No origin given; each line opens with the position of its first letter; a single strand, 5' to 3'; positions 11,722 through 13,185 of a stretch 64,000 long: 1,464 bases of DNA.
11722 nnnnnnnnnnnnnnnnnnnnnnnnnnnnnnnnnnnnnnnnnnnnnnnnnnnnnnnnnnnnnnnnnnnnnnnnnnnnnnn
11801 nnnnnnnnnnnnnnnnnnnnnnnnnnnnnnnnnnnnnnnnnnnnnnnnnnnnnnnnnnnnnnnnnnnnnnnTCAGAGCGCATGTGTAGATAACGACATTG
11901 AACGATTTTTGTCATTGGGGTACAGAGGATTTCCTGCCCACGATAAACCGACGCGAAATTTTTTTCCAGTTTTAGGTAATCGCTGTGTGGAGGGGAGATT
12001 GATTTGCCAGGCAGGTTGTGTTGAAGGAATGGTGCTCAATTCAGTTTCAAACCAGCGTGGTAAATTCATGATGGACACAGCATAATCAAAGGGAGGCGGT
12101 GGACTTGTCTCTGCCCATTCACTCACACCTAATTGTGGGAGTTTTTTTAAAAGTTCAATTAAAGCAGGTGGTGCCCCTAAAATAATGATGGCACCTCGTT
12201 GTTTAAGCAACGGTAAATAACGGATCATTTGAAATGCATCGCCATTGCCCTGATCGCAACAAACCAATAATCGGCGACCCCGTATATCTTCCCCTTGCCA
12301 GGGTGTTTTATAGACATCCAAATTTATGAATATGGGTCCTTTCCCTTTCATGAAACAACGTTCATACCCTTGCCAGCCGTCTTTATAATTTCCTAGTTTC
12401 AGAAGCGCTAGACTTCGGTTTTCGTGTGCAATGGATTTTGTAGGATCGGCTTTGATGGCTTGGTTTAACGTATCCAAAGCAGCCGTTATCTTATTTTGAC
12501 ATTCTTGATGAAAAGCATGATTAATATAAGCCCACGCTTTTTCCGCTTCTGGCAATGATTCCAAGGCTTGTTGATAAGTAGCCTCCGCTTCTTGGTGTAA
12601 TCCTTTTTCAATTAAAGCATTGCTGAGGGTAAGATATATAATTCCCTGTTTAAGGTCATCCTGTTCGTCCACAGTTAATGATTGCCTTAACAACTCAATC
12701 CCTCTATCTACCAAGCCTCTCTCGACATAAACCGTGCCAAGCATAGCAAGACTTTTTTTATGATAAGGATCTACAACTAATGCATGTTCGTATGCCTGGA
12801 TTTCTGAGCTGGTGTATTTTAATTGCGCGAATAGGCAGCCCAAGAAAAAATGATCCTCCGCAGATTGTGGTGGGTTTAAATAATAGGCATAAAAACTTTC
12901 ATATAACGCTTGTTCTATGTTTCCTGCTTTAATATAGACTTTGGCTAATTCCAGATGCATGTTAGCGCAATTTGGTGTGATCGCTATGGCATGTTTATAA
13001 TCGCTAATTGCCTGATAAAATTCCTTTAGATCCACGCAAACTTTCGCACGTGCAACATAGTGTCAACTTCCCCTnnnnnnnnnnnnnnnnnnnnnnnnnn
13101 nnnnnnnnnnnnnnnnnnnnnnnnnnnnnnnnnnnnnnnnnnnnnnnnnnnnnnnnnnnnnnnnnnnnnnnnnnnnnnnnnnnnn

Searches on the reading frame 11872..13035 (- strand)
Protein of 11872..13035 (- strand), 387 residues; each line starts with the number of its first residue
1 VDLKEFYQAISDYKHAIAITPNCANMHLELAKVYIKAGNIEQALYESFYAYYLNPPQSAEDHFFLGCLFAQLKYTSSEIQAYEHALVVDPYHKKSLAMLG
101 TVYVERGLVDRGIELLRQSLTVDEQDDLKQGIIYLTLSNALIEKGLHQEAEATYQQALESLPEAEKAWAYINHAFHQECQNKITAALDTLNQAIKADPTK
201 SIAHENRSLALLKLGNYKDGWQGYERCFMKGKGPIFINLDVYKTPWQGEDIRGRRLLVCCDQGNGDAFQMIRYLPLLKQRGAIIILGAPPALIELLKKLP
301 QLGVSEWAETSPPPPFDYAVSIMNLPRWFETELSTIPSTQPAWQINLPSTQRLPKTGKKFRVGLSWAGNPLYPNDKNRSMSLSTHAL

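Call 49: search_protein_families(library=ncbifam, proteins=[window:11872-13035:-], max_evalue=0.001)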
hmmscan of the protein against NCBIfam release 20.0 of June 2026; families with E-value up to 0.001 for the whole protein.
window:11872-13035:- (387 aa): 12 families
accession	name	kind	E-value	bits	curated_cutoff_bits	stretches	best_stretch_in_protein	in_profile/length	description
NF040959.1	MamA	equivalog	7.4e-12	45.1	200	1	10-177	22-185/204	magnetosome protein MamA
TIGR02917.1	PEP_TPR_lipo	equivalog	1.4e-10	39.8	312.2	1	62-206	400-538/899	XrtA/PEP-CTERM system TPR-repeat protein PrsT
TIGR02521.1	type_IV_pilW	equivalog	3.4e-10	39.9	154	0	23-116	30-122/234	type IV pilus biogenesis/stability protein PilW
NF033762.1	social_mot_Tgl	equivalog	5.1e-10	39.1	225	1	23-120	30-127/252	social motility TPR repeat lipoprotein Tgl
NF052312.1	T9SS_PorW_SprE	equivalog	3.5e-06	26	250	1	90-173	287-370/716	type IX secretion system periplasmic lipoprotein PorW/SprE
NF052415.1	T3SS_chap_SctY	equivalog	3.7e-06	27.4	70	1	86-159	33-105/106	type III secretion apparatus assembly chaperone SctY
NF053607.1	CHU_0125_OmpA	equivalog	1.4e-05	23.8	620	0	143-232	31-118/639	CHU_0125 family OmpA-like outer membrane integrity protein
NF008391.2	PRK11189.1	equivalog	1.6e-05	24.5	250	0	145-219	79-151/297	lipoprotein NlpI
NF008756.0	PRK11788.1-4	equivalog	2.2e-05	23.7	474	0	98-199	74-173/389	lipopolysaccharide assembly protein LapB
NF008757.0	PRK11788.1-5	equivalog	8e-05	21.9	363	0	95-204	71-181/388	lipopolysaccharide assembly protein LapB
NF033920.0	C39_PA2778_fam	equivalog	9.3e-05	21.9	150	1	134-197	159-254/255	PA2778 family cysteine peptidase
NF047558.1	TPR_END_plus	domain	0.00051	19.9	32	0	170-210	2-43/56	TPR end-of-group domain-containing protein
